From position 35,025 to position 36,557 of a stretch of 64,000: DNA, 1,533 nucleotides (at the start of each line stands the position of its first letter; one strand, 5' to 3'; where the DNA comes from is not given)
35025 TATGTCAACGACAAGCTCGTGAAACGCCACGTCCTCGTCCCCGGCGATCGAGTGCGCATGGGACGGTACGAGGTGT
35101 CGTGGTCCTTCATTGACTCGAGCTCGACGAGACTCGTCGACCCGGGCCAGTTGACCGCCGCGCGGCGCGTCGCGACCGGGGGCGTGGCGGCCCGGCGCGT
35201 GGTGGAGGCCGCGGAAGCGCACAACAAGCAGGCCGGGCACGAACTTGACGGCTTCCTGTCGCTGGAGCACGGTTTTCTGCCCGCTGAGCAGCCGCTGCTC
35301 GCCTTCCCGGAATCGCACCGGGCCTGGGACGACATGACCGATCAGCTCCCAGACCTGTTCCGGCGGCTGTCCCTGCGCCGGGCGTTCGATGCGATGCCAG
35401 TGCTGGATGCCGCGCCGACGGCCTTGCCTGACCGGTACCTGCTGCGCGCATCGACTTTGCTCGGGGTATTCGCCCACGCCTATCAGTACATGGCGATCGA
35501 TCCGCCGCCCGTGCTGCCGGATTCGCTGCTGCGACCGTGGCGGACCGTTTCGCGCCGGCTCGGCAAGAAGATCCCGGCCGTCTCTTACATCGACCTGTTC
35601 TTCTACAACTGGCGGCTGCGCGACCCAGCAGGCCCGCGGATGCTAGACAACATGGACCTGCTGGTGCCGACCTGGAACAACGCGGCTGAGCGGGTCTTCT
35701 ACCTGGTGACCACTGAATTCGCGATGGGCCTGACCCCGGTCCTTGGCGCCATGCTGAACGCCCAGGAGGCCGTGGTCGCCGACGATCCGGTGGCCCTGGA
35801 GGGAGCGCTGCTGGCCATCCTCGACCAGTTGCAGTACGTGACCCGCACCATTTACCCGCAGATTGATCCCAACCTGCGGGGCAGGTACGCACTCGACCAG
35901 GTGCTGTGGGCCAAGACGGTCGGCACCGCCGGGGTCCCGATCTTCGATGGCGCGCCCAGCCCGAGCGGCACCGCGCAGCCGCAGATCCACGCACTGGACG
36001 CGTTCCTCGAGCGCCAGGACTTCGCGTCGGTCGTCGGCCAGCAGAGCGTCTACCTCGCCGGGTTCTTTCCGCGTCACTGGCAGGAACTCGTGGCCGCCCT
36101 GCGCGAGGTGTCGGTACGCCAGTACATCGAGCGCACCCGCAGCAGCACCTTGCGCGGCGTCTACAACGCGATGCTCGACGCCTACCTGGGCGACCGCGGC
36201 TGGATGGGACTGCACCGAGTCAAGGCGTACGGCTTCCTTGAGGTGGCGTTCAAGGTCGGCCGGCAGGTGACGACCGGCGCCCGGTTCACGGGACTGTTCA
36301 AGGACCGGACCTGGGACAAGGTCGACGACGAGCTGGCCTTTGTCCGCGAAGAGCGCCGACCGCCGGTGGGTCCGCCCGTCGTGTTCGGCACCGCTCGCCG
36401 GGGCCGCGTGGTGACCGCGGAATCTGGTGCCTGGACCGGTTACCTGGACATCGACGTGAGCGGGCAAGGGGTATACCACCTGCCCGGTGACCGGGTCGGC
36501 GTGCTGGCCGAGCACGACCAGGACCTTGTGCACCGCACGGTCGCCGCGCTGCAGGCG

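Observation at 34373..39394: Operon with a five-domain FHA / IDO-like / reductase / cytochrome b5 enzyme, a CBS protein and an MDMPI protein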

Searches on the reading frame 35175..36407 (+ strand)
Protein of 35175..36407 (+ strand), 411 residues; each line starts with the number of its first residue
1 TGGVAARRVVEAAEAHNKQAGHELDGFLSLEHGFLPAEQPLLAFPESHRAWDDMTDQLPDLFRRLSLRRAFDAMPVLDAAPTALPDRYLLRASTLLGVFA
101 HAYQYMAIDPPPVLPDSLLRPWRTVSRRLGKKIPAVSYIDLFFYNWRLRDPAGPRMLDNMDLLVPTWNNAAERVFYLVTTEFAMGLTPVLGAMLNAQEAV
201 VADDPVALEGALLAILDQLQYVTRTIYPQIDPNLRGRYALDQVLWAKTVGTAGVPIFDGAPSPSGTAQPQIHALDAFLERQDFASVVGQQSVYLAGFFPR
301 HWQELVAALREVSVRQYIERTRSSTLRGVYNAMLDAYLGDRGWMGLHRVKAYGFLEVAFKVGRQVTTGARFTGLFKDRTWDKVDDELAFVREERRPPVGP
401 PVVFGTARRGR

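Call 32: search_solved_structures(query=A3, max_evalue=0.01, show_alignments=3)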
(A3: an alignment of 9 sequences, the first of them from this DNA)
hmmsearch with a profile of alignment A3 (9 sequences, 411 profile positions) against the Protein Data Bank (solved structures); distinct sequences matched with E-value up to 0.01: 25.
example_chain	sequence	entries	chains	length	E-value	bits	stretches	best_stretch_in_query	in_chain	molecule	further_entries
21ok_A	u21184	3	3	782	2e-28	102.9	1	27-341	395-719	DNA polymerase I,Indoleamine 2,3-dioxygenase 2 | Maltose/maltodextrin-binding periplasmic protein,Indoleamine 2,3-dioxygenase 2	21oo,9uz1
21om_A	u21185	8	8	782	2.3e-27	99.3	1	27-341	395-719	DNA polymerase I,Indoleamine 2,3-dioxygenase 2 | Maltose/maltodextrin-binding periplasmic protein,Indoleamine 2,3-dioxygenase 2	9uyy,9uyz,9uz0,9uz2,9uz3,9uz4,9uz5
4u74_A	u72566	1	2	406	1.4e-22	83.6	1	27-342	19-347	Indoleamine 2,3-dioxygenase 1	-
2d0t_A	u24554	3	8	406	1.5e-22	83.5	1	27-342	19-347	Indoleamine 2,3-dioxygenase | Indoleamine 2,3-dioxygenase 1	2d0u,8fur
6r63_A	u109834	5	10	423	1.5e-22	83.4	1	26-342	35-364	Indoleamine 2,3-dioxygenase 1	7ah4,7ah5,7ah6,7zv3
4pk5_A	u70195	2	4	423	1.6e-22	83.4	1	26-342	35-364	Indoleamine 2,3-dioxygenase 1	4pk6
4u72_A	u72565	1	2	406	1.6e-22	83.4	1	27-342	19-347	Indoleamine 2,3-dioxygenase 1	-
6o3i_A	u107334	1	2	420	1.7e-22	83.3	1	27-342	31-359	Indoleamine 2,3-dioxygenase 1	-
5ek2_A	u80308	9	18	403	1.7e-22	83.3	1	28-342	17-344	Indoleamine 2,3-dioxygenase 1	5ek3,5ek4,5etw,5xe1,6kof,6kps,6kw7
6azu_A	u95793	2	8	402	2.2e-22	83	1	30-342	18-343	Indoleamine 2,3-dioxygenase 1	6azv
8abx_A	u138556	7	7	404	2.2e-22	82.9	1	30-342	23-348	Indoleamine 2,3-dioxygenase 1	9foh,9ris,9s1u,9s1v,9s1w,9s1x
6pu7_A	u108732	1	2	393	2.2e-22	82.9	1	31-342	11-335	Indoleamine 2,3-dioxygenase 1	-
5whr_A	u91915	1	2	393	2.2e-22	82.9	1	31-342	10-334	Indoleamine 2,3-dioxygenase 1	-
7b1o_A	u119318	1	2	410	2.2e-22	82.9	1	30-342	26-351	Indoleamine 2,3-dioxygenase 1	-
6azw_A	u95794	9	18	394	2.2e-22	82.9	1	31-342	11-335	Indoleamine 2,3-dioxygenase 1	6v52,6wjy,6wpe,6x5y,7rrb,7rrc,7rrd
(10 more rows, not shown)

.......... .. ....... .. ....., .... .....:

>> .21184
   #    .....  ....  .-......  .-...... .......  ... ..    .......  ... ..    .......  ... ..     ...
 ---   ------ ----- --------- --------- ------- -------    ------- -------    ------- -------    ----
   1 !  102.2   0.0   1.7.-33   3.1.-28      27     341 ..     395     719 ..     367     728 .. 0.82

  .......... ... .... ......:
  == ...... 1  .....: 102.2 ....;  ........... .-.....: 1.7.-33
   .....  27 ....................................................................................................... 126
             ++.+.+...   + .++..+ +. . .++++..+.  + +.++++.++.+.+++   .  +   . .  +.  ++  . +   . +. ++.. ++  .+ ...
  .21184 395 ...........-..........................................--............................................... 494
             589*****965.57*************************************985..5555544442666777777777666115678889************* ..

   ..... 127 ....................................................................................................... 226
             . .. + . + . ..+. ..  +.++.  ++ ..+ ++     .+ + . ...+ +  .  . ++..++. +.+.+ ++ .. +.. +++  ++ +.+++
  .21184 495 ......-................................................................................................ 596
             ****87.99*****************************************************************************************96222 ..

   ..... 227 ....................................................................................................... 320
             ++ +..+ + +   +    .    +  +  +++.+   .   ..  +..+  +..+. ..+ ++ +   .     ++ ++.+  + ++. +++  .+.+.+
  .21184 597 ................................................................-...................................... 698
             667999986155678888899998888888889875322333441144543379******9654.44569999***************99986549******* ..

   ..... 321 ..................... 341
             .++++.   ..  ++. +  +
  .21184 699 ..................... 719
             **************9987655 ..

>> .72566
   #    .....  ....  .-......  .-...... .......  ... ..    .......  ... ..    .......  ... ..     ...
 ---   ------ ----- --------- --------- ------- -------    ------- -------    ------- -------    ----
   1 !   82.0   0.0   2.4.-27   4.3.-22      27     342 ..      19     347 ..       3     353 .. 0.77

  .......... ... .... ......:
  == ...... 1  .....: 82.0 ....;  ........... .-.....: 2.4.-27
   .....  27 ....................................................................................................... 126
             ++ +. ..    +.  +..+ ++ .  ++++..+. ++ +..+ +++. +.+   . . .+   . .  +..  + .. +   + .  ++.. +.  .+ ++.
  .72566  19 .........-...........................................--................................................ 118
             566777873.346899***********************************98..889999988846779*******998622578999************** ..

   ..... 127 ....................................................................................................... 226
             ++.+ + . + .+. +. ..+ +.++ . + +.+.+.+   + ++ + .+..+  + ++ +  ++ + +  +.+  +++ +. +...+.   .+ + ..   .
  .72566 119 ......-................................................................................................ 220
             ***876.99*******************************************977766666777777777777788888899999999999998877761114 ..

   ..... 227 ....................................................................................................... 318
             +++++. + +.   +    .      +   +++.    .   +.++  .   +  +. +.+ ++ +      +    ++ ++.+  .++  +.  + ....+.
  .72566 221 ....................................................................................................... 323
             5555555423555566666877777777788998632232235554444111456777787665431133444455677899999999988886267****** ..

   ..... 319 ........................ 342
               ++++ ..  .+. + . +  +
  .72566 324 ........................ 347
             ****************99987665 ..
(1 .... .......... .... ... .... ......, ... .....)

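Call 45: predict_structure(alignment_id=A3)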
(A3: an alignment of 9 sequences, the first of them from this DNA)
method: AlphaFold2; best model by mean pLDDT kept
length: 411 residues; sequences in the alignment: 9
mean_pLDDT: 59.1   pTM: 0.57
mean pLDDT of the five models: 59.1, 57.0, 50.3, 48.9, 47.6
residues with pLDDT >= 90: 39; 70-90: 91; 50-70: 118; < 50: 163
segments of 3 or more residues with pLDDT < 50: 22-26, 36-43, 107-110, 135-140, 144-172, 231-267, 283-291, 349-411
pLDDT, mean of each block of 10 residues (from residue 1): 79 72 52 51 55 64 71 77 65 62 50 69 72 52 46 41 44 54 72 93 95 90 65 36 33 28 44 77 47 54 81 92 89 77 55 40 33 38 43 34 36 35
secondary structure, 60 per line:
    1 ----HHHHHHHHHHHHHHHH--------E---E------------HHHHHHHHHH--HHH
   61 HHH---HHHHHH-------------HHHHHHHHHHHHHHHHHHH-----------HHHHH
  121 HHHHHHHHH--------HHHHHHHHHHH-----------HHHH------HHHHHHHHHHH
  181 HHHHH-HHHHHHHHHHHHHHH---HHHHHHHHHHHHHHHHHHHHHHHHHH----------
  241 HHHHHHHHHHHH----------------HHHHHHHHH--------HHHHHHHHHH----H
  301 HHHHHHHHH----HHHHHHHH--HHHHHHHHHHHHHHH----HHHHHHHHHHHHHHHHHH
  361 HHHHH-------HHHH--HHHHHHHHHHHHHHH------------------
elements in order: H5-20 H46-55 H58-63 H67-72 H86-104 H116-129 H138-148 H160-163 H170-185 H187-201 H205-230 H241-252 H269-277 H286-295 H300-309 H314-321 H324-338 H343-365 H373-376 H379-393

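Call 51: fold_search(model_id=the predicted structure, library=pdb)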
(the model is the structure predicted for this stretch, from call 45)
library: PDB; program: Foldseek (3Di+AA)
matches with E <= 10: 408; with E <= 0.001: 153
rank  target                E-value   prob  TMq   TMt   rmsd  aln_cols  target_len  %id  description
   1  9uz1_A                1.1e-07  1.00  0.49  0.30   8.1       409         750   22  Crystal structure of the indoleamine 2,3-dioxygenagse 2 (IDO2) H143Y mutant complexed with L-Trp (released 2026-04-08)
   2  5wn8_B                1.3e-07  1.00  0.50  0.55   7.8       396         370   18  Structural Insights into Substrate and Inhibitor Binding Sites in Human Indoleamine 2,3-Dioxygenase 1 (released 2017-12-06)
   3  21oo_A                1.7e-07  1.00  0.49  0.30   7.1       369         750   23  Crystal structure of the indoleamine 2,3-dioxygenagse 2 (IDO2) H143Y mutant complexed with 5-methyl-L-Trp (released 2026-04-08)
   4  9s1u                  1.7e-07  1.00  0.48  0.54   8.3       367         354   19  Crystal structure of human IDO1 in complex with iDeg-3 (released 2025-12-10)
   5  5whr_B                1.8e-07  1.00  0.47  0.51   7.6       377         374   18  Discovery of a novel and selective IDO-1 inhibitor PF-06840003 and its characterization as a potential clinical candid (released 2017-12-27)
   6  9uz2_A                1.9e-07  1.00  0.48  0.30   9.0       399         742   21  Crystal structure of the indoleamine 2,3-dioxygenagse 2 (IDO2) complexed with Cyanide ion (released 2026-04-08)
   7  9uz4_A                2.3e-07  1.00  0.48  0.30   7.4       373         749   22  Crystal structure of the indoleamine 2,3-dioxygenagse 2 (IDO2) complexed with 5-methoxy-L-Trp (released 2026-04-08)
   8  6ubp_B                2.6e-07  1.00  0.49  0.53   8.1       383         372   17  Crystal structure of a photochemical intermediate of human indoleamine 2,3-dioxygenase 1 in complex with carbon monoxi (released 2021-02-03)
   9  9uz0_A                2.7e-07  1.00  0.49  0.30   8.6       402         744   21  Crystal structure of the indoleamine 2,3-dioxygenagse 2 (IDO2) as resting state (released 2026-04-08)
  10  7yxt_D                3.2e-07  1.00  0.49  0.53   8.0       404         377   18  Crystal structure of human Indoleamine-2,3-dioxygenase 1 (hIDO1) with different conformations for G261-G265 fragment (released 2023-03-01)
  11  21om_A                3.2e-07  1.00  0.48  0.30   8.0       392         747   22  Crystal structure of the indoleamine 2,3-dioxygenagse 2 (IDO2) complexed with 5-hydroxy-L-Trp (released 2026-04-08)
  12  6cxu_B                3.3e-07  1.00  0.51  0.54   6.9       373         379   19  Structure of the S167H mutant of human indoleamine 2,3 dioxygenase in complex with tryptophan and cyanide (released 2018-06-27)
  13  6kps_A                3.3e-07  1.00  0.50  0.54   8.1       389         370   18  Crystal structure of indoleamine 2,3-dioxygenagse 1 (IDO1) in complex with compound 36 (released 2020-03-25)
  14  9uyz_A                3.3e-07  1.00  0.47  0.29   8.5       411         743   20  Crystal structure of the indoleamine 2,3-dioxygenagse 2 (IDO2) complexed with 5-HT (released 2026-04-08)
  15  5wmx_A                3.8e-07  1.00  0.52  0.56   6.9       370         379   19  Structural Insights into Substrate and Inhibitor Binding Sites in Human Indoleamine 2,3-Dioxygenase 1 (released 2017-12-06)
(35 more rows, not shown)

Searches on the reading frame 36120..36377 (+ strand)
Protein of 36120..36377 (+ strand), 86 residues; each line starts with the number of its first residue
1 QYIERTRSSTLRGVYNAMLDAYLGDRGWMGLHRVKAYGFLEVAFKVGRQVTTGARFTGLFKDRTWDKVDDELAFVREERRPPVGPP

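Call 71: search_solved_structures(query=window:36120-36377:+, max_evalue=10, show_alignments=3)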
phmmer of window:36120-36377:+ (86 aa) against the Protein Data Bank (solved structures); distinct sequences matched with E-value up to 10: 2.
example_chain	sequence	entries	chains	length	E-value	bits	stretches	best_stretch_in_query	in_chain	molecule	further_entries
4hrm_B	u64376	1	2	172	0.21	15.8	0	26-43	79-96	Designed Ankyrin Repeat Protein 9_26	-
5aao_A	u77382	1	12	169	0.32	15.2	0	26-74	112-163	FAD3210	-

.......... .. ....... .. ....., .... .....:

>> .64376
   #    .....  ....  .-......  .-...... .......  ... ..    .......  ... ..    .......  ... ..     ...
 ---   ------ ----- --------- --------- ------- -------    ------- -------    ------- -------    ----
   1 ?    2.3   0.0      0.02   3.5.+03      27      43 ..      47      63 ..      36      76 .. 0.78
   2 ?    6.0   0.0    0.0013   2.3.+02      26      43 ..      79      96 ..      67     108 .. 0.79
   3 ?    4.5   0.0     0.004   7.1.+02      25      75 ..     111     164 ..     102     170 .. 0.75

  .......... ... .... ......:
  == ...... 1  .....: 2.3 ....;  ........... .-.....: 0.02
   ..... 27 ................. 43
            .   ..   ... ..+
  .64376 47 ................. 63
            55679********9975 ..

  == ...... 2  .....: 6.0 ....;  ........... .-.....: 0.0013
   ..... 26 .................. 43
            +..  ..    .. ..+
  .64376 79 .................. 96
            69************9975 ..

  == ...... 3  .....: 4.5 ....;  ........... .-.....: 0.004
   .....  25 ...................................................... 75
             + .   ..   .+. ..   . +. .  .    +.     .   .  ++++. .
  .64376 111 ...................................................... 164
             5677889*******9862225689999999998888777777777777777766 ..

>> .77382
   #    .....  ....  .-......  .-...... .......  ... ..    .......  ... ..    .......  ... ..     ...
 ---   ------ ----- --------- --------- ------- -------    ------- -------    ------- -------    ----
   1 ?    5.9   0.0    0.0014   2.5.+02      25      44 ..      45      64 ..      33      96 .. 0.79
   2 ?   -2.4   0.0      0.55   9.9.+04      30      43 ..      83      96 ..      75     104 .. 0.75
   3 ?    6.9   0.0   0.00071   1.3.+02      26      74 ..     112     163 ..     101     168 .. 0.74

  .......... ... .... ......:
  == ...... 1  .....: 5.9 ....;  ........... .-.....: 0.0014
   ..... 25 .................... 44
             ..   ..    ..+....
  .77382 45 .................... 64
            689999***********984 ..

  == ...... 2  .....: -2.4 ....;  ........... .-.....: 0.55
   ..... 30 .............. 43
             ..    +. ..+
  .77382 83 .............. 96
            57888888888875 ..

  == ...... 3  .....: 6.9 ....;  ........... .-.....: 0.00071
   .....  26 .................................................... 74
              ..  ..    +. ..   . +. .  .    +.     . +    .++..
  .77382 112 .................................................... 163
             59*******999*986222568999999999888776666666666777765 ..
